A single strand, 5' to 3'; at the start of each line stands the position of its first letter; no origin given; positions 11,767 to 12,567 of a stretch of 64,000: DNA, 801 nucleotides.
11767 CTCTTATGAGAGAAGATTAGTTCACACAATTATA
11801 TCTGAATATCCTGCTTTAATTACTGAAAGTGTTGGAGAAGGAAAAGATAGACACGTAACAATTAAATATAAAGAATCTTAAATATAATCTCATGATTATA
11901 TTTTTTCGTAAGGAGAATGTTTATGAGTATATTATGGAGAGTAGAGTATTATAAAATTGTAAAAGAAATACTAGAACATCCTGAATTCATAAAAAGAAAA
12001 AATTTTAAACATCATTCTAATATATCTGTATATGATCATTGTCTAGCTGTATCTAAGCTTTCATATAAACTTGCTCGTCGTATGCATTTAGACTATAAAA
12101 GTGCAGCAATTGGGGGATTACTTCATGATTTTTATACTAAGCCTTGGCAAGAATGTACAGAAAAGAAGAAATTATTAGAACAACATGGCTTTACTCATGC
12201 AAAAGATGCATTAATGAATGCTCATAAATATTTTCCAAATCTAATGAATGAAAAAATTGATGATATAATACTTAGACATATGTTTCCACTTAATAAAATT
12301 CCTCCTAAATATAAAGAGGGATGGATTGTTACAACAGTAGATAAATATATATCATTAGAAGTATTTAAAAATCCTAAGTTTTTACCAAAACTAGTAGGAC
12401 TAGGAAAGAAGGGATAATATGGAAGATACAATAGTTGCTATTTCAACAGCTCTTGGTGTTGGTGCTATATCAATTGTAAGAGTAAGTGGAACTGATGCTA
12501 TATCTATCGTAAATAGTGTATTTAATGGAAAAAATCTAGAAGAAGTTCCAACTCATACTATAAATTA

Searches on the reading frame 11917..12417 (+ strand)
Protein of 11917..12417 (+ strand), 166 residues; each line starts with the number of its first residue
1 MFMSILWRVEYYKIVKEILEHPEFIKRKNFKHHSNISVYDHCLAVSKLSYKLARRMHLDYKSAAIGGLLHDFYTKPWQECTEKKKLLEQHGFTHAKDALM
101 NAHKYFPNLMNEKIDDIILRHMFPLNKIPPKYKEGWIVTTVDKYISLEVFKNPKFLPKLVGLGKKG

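Call 41: search_protein_families(library=pfam, proteins=[window:11917-12417:+], max_evalue=0.01)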
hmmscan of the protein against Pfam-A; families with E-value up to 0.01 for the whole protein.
window:11917-12417:+ (166 aa): 1 family
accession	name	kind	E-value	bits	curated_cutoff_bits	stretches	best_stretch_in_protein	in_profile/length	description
PF01966.28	HD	-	5.9e-09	36.7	22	1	38-144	1-113/116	HD domain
